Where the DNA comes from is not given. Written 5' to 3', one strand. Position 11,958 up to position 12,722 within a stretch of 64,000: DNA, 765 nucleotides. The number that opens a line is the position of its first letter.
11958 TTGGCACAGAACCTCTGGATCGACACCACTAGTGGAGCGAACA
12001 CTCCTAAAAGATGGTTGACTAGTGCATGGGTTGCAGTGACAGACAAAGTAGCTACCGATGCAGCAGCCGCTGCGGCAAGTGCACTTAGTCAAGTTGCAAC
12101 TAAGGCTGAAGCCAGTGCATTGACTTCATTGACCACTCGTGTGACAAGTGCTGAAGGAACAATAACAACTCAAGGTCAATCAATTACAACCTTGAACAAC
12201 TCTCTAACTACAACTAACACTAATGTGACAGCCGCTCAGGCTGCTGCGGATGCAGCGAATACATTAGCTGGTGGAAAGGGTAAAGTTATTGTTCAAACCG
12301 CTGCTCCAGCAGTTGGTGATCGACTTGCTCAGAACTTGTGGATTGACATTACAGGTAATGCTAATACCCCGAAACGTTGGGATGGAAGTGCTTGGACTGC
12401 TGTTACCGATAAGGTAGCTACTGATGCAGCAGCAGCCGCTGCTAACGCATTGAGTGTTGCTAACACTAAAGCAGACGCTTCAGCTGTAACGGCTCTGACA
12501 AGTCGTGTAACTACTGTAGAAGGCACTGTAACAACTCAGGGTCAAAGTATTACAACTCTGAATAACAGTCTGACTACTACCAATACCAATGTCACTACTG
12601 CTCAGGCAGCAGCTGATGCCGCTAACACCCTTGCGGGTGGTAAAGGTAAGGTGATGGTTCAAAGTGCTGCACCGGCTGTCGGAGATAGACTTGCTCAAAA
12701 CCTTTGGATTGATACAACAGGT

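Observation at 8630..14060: Tail tip protein J tripled in length by nested tandem repeats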

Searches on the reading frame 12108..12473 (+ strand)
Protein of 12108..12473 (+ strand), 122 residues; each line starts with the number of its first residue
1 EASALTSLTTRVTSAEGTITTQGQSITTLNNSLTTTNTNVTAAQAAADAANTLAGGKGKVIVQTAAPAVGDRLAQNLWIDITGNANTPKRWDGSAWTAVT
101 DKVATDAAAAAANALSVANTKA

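Call 26: search_protein_families(library=pfam, proteins=[window:12108-12473:+], max_evalue=10)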
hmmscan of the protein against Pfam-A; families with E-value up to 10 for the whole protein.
seq(122 aa): 2 families
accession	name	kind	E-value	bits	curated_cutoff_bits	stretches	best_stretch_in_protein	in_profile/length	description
PF10708.14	DUF2510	-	0.079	13.1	24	1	91-108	17-34/35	Protein of unknown function (DUF2510)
PF19565.4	DUF6087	-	0.26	12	27.1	1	89-113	47-69/99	Family of unknown function (DUF6087)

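Call 32: search_solved_structures(query=A1, max_evalue=10, show_alignments=2)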
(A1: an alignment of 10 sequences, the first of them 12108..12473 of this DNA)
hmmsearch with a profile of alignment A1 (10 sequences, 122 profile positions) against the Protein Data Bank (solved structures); distinct sequences matched with E-value up to 10: 10.
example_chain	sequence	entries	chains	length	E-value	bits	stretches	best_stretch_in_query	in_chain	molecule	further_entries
4lin_A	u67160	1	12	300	6e-07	32.6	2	2-50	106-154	Tail needle protein gp26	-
4zxq_A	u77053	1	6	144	0.001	22.2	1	2-45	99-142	Tail needle protein gp26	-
4ph0_A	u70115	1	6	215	0.0011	22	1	34-99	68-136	BLV capsid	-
4ph2_A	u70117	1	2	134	0.0012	22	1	34-82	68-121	BLV capsid - N-terminal domain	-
4ph3_A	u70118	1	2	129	0.0018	21.4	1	34-81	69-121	BLV capsid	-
4zkp_A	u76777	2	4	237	0.013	18.6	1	2-116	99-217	Tail needle protein gp26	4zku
2poh_A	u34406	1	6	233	0.015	18.4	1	2-116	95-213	Head completion protein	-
3c9i_A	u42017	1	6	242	0.017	18.3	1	2-116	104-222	Tail needle protein gp26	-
5kbk_A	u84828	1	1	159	0.67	13.1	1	28-64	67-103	Cell surface Cu-only superoxide dismutase 5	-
6gao_A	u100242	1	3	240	6.3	10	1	5-59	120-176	Outer capsid protein sigma-1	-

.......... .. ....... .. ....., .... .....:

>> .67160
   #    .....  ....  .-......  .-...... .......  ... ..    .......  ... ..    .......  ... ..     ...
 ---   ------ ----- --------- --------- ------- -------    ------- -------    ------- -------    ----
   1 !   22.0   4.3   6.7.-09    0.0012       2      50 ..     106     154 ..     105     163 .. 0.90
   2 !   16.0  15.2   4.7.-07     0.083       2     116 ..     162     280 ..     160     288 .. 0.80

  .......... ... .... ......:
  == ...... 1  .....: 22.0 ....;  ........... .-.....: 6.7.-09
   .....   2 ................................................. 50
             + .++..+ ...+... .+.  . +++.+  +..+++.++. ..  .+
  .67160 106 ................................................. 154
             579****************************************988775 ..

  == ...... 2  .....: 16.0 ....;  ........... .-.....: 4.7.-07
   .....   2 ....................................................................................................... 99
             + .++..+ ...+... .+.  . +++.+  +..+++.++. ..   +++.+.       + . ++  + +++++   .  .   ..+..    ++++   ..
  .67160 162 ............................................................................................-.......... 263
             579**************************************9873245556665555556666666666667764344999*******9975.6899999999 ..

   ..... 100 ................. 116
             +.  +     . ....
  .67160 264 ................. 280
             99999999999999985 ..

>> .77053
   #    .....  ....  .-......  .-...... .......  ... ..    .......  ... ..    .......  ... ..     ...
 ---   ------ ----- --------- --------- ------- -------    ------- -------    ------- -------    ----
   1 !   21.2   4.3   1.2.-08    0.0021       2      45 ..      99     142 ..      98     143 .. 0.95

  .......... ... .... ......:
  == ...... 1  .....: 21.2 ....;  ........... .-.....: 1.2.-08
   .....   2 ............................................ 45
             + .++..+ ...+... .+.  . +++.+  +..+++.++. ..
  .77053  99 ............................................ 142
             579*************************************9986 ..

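Call 40: search_protein_representatives(alignment_id=A1)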
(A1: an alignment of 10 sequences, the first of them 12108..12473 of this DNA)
Query: 10 sequences, 122 profile positions. Proteins with E-value up to 0.001 (for the whole library): 1497; up to 1e-10: 882; up to 1e-30: 275. The best 150 are listed.
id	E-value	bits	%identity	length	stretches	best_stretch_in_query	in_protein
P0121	0.0e+00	2072.7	-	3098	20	1-122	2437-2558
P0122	0.0e+00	1178.6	-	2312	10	1-122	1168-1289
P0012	0.0e+00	1022.4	-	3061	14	1-122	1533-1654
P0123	3.7e-274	908.2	-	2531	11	2-122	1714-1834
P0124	1.8e-253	841.4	-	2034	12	1-122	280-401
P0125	1.7e-250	831.8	-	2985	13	1-122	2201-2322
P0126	1.7e-232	773.7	-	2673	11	1-122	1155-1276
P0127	4.3e-227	756.2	-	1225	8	1-122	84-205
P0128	6.6e-216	720.1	-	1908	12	34-118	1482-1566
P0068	1.0e-208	696.9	-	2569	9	1-122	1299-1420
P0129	1.5e-191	641.5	-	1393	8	1-122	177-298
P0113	1.3e-176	593.3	-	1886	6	2-122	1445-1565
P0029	2.5e-167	563.3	-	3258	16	1-122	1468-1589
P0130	3.1e-167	563.0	-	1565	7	1-122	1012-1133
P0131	1.2e-163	551.4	-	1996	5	1-122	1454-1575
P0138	1.4e-125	428.5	-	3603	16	38-118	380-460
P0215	1.2e-57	209.2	-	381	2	1-122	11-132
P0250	5.3e-49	181.3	-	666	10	47-116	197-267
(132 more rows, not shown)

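Call 42: predict_structure(alignment_id=A1)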
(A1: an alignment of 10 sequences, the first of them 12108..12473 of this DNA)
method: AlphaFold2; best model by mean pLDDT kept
length: 122 residues; sequences in the alignment: 10
mean_pLDDT: 81.0   pTM: 0.50
mean pLDDT of the five models: 81.0, 79.5, 77.2, 76.6, 74.9
residues with pLDDT >= 90: 36; 70-90: 63; 50-70: 21; < 50: 2
segments of 3 or more residues with pLDDT < 50: none
pLDDT, mean of each block of 10 residues (from residue 1): 90 92 91 83 76 76 90 88 80 87 64 62 46
secondary structure, 60 per line:
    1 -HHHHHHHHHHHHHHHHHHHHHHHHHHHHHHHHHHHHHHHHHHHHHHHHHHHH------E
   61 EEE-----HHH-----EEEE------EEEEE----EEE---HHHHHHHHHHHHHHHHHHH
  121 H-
elements in order: H2-53 E60-63 E77-80 E87-91 E96-98 H102-121

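Call 47: search_protein_families(library=pfam, proteins=[P0250, P0128, P0138], max_evalue=1)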
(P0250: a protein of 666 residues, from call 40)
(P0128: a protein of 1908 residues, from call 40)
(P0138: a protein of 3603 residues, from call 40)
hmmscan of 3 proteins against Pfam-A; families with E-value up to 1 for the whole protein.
P0250 (666 aa): 8 families
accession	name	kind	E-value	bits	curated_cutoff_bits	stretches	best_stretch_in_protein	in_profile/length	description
PF07100.16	ASRT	-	0.0015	19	25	0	473-502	29-58/119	Anabaena sensory rhodopsin transducer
PF08069.17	Ribosomal_S13_N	-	0.0067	16.9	25.4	0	105-130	16-41/60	Ribosomal S13/S15 N-terminal domain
PF01491.21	Frataxin_Cyay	-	0.0099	16.4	21.3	0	389-420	61-94/107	Frataxin-like domain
PF22775.2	GA_3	-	0.017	16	27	0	55-87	5-37/100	GA-like domain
PF00576.27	Transthyretin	-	0.02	16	25.3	0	348-395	19-66/109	HIUase/Transthyretin family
PF12419.13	DUF3670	-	0.25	11.5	27.6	0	344-367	100-123/136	SNF2 Helicase protein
PF11611.13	DUF4352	-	0.3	11.8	25.9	0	334-403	46-110/122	Domain of unknown function (DUF4352)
PF02491.25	SHS2_FTSA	-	0.42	11.4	25.4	0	110-142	16-46/79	SHS2 domain inserted in FTSA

P0128 (1908 aa): 7 families
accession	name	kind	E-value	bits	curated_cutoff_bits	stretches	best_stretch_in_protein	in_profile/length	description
PF19220.6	Rod_CreS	-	0.00015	21.4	100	1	223-355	6-138/359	Crescentin, rod domain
PF05859.17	Mis12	-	0.029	14.6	25.7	1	115-274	112-226/231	Mis12 protein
PF09789.14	CC149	-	0.039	13.7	30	1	108-234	23-157/316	Coiled-coil domain-containing protein 149-A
PF25526.1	LIP-1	-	0.12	12.1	34.1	1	224-349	4-129/250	Liprin-alpha-like coiled coil domain 2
PF05911.16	FPP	-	0.14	10.8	40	1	108-367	545-801/871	Filament-like plant protein, long coiled-coil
PF16740.10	SKA2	-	0.23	11.7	30.1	0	299-337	36-75/110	Spindle and kinetochore-associated protein 2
PF16526.10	CLZ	-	0.3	11.9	26.7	1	323-366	19-62/71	C-terminal leucine zipper domain of cyclic nucleotide-gated channels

P0138 (3603 aa): 0 families

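Call 48: search_protein_families(library=ncbifam, proteins=[P0250, window:12108-12473:+], max_evalue=1)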
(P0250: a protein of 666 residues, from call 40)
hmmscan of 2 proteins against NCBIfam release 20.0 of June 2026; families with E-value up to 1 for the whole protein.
P0250 (666 aa): 7 families
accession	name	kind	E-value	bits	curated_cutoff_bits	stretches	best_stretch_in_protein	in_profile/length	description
TIGR03421.1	FeS_CyaY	equivalog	4.4e-09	36.2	53.25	1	328-368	58-99/104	iron donor protein CyaY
NF007637.0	PRK10302.1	equivalog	0.00012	21.4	412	0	68-100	70-102/272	hypothetical protein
TIGR02962.1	hdxy_isourate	equivalog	0.00056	20.3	87.45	0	534-572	31-69/113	hydroxyisourate hydrolase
NF010694.0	PRK14094.1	equivalog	0.0037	17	104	0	304-316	28-40/50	photosystem II reaction center protein PsbM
NF047844.1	FlgcoilFcpBLepto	equivalog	0.019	14.6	400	0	101-147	151-197/277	flagellar-coiling protein FcpB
NF040598.1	Ala_zip_lipo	subfamily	0.022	15.3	43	0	180-206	35-61/90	Lpp/OprI family alanine-zipper lipoprotein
NF002087.0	PRK00915.1-4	equivalog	0.25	9.8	729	1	115-192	371-448/516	2-isopropylmalate synthase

window:12108-12473:+ (122 aa): 1 family
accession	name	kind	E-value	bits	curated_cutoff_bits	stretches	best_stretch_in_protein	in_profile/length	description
NF003357.0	PRK04406.1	equivalog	0.035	14.3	122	1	4-44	5-45/75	hypothetical protein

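Call 53: find_encoding_contigs(protein=P0215, flank=10000, max_places=6)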
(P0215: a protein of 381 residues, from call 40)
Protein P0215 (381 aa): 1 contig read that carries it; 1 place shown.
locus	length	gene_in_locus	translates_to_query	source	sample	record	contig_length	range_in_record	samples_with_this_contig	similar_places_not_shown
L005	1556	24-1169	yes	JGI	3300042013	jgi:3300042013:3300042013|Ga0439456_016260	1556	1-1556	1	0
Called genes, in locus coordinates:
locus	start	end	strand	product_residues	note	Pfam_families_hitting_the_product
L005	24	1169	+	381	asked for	PF09327:Phage_Tail_Tip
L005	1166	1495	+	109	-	-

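Call 59: find_encoding_contigs(protein=P0121, flank=8000, max_places=3)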
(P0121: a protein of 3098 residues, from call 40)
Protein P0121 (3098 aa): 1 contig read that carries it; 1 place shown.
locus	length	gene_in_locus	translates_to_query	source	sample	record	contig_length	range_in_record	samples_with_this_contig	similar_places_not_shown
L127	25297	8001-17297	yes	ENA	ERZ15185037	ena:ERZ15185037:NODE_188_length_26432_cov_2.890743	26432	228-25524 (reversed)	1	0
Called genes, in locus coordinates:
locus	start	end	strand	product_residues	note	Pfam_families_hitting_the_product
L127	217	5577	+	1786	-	PF10145:PhageMin_Tail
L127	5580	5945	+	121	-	PF05939:Phage_min_tail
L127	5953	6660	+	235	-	PF05100:Phage_tail_L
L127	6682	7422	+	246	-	PF14464:Prok-JAB, PF00877:NLPC_P60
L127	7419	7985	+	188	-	-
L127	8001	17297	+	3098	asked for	PF24801:FNIII-A_GpJ, PF13550:Phage-tail_3, PF24489:Ig_J_second, PF27502:MadH_C (faint), PF09327:Phage_Tail_Tip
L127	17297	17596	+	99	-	-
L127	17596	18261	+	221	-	-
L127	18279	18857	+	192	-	-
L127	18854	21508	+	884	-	PF02018:CBM_4_9 (faint)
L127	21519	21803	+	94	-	-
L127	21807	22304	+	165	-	-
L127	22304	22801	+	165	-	-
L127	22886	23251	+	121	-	-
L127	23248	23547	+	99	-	-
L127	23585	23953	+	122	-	-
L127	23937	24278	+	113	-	-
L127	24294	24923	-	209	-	-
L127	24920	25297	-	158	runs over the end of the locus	-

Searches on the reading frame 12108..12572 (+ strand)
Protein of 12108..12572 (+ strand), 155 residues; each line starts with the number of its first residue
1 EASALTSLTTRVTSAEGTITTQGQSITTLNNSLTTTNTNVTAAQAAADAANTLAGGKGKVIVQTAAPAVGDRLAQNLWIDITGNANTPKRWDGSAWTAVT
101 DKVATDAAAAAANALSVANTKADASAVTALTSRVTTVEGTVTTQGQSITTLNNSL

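Call 27: search_solved_structures(query=window:12108-12572:+, max_evalue=10, show_alignments=3)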
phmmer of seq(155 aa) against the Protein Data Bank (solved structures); distinct sequences matched with E-value up to 10: 10.
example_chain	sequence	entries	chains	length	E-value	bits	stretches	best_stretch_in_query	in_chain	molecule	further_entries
4lin_A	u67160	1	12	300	1.3e-06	31.7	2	3-121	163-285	Tail needle protein gp26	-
4ph0_A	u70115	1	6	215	0.00011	25.4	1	34-104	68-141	BLV capsid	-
4ph2_A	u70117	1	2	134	0.00054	23.3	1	34-85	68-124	BLV capsid - N-terminal domain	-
4ph3_A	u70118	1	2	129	0.00066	23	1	34-85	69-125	BLV capsid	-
4zkp_A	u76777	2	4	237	0.0014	21.9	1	3-122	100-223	Tail needle protein gp26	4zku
2poh_A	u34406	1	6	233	0.0015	21.8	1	3-122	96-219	Head completion protein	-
3c9i_A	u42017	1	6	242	0.0016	21.7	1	3-121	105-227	Tail needle protein gp26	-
4zxq_A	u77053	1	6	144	0.014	18.7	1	3-45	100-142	Tail needle protein gp26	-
4jp6_A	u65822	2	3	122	1.4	12.2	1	82-130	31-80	papaya barwin-like protein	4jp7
9mmx_C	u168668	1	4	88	7.2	9.9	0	5-41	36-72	M protein, serotype 6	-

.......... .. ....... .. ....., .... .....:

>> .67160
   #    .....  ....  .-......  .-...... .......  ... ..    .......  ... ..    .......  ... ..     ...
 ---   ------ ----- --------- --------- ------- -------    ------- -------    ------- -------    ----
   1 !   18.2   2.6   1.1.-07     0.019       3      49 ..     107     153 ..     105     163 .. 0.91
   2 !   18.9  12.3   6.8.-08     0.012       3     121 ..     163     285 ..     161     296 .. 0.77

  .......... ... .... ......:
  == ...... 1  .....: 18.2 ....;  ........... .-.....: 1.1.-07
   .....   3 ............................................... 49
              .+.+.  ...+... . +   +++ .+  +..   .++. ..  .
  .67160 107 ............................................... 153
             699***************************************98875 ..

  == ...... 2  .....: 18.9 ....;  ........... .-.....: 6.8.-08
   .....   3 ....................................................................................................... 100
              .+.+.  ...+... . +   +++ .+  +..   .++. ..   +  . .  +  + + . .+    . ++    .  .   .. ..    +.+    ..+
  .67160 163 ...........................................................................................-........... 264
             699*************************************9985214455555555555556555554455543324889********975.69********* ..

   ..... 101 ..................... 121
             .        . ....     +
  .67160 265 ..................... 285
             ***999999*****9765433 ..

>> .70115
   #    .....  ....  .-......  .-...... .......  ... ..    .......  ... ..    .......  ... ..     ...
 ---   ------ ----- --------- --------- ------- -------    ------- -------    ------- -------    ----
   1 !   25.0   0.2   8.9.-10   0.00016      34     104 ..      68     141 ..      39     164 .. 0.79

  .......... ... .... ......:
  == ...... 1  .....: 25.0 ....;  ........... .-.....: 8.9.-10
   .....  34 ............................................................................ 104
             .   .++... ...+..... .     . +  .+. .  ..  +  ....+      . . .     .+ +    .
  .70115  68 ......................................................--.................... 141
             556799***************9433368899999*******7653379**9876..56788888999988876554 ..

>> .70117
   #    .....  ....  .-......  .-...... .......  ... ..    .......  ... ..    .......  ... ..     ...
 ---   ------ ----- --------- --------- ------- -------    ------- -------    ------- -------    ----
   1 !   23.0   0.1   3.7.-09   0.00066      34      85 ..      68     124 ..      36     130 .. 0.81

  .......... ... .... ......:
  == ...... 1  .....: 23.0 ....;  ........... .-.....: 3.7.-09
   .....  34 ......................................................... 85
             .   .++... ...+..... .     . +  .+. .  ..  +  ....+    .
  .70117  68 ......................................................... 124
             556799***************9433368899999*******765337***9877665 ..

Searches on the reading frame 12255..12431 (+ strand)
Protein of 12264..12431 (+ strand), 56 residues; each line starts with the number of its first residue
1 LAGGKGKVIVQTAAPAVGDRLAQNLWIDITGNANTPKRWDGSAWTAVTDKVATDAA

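Call 26: search_protein_families(library=pfam, proteins=[window:12264-12431:+], max_evalue=10)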
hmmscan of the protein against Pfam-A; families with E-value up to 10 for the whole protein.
seq(56 aa): 1 family
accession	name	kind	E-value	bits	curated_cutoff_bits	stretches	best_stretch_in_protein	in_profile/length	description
PF10708.14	DUF2510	-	0.015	15.4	24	1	39-54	17-32/35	Protein of unknown function (DUF2510)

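Call 71: predict_structure(alignment_id=A2)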
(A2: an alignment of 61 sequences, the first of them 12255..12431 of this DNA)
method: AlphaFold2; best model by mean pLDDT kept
length: 59 residues; sequences in the alignment: 61
mean_pLDDT: 82.5   pTM: 0.65
mean pLDDT of the five models: 82.5, 80.0, 79.5, 78.9, 77.4
residues with pLDDT >= 90: 33; 70-90: 11; 50-70: 14; < 50: 1
segments of 3 or more residues with pLDDT < 50: none
pLDDT, mean of each block of 10 residues (from residue 1): 62 95 92 91 92 60
secondary structure, 60 per line:
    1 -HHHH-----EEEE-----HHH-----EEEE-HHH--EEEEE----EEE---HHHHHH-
elements in order: H2-5 E11-14 E28-31 E38-42 E47-49 H53-58

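Call 81: fold_search(model_id=the predicted structure, library=pdb)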
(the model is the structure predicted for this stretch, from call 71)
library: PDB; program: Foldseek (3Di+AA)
matches with E <= 10: 32; with E <= 0.001: 0
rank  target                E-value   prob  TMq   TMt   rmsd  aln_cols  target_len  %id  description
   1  8slh                  2.2e+00  0.07  0.30  0.10   5.6        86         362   14  Crystal Structure of Glycine tRNA ligase from Mycobacterium thermoresistibile (AMP bound, hexagonal form) (released 2023-05-03)
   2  8sld                  2.3e+00  0.07  0.30  0.10   5.6        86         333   14  Crystal Structure of Glycine tRNA ligase from Mycobacterium thermoresistibile (Apo) (released 2023-05-03)
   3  9vyg_A                2.8e+00  0.06  0.24  0.09   3.3        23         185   22  Cyanopodophage Pan3 tail complex (released 2025-11-26)
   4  8gtc_S                3.5e+00  0.16  0.46  0.16   5.5        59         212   15  Cryo-EM model of the marine siphophage vB_DshS-R4C baseplate-tail complex (released 2023-07-12)
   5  8t5n                  3.5e+00  0.05  0.29  0.09   5.7        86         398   13  Crystal Structure of Glycine--tRNA ligase from Mycobacterium tuberculosis (AMP-Mg bound) (released 2023-06-28)
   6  7al8_C                3.7e+00  0.07  0.34  0.31   3.8        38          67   21  Structure of ATSI with bovine trypsin (released 2021-10-13)
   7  7z15_K                4.2e+00  0.01  0.20  0.08  10.5        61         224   10  E. coli C-P lyase bound to a PhnK/PhnL dual ABC dimer and ADP + Pi (released 2022-06-22)
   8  3tkn_D                5.2e+00  0.09  0.34  0.05   2.0        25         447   12  Structure of the Nup82-Nup159-Nup98 heterotrimer (released 2012-04-11)
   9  3tkn_A                5.2e+00  0.09  0.34  0.05   2.0        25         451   12  Structure of the Nup82-Nup159-Nup98 heterotrimer (released 2012-04-11)
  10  7pr5_A                5.2e+00  0.06  0.30  0.21   6.3        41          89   22  Cocrystal of an RSL-N23H and sulfonato-thiacalix[4]arene - zinc complex (released 2022-03-02)
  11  1tec_I                5.6e+00  0.04  0.30  0.29   5.8        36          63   17  CRYSTALLOGRAPHIC REFINEMENT BY INCORPORATION OF MOLECULAR DYNAMICS. THE THERMOSTABLE SERINE PROTEASE THERMITASE COMPLE (released 1989-10-15)
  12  4b2a_B                5.6e+00  0.04  0.29  0.27   5.8        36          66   17  Structure of the factor Xa-like trypsin variant triple-Ala (TGA) in complex with eglin C (released 2012-08-01)
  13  3pbp_A                5.9e+00  0.07  0.32  0.05   3.4        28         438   11  Structure of the yeast heterotrimeric Nup82-Nup159-Nup116 nucleoporin complex (released 2011-10-26)
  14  9y1l_B                5.9e+00  0.04  0.28  0.15   5.7        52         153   15  Crystal Structure of Putative Restriction Endonuclease Domain-Containing Protein from Leptospirillum ferriphilum YSK (released 2025-09-10)
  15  9y1l_A                5.9e+00  0.03  0.29  0.16   5.6        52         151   15  Crystal Structure of Putative Restriction Endonuclease Domain-Containing Protein from Leptospirillum ferriphilum YSK (released 2025-09-10)
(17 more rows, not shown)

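Call 95: search_protein_families(library=pfam, alignment_id=A2, max_evalue=1)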
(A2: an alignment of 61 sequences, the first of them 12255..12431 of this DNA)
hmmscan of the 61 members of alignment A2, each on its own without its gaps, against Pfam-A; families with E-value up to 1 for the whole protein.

A. member 1, window:12255-12431:+ (59 aa): 1 family
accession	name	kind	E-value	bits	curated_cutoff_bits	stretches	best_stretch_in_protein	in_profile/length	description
PF10708.14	DUF2510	-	0.017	15.3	24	1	42-56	17-31/35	Protein of unknown function (DUF2510)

B. families by the number of members that match (of 61 scanned): 11 families
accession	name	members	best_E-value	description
PF10708.14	DUF2510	5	0.0049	Protein of unknown function (DUF2510)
PF25199.1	nSTAND_NTPase5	2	0.016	Novel STAND NTPase 5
PF24684.1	Vgb_lyase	1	0.0072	Virginiamycin B lyase family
PF03537.19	Glyco_hydro_114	1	0.036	Glycoside-hydrolase family GH114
PF24059.1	DUF7360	1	0.04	Domain of unknown function (DUF7360)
PF05318.17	Tombus_movement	1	0.094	Tombusvirus movement protein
PF04883.17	HK97-gp10_like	1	0.11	Bacteriophage HK97-gp10, putative tail-component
PF11588.13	DUF3243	1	0.12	Protein of unknown function (DUF3243)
PF17791.7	MG3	1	0.13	Macroglobulin domain MG3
PF17180.10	Zn_ribbon_3CxxC_2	1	0.15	Zinc-binding domain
PF21909.2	USP_UIM_N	1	0.17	Ubiquitin-specific protease UIM domain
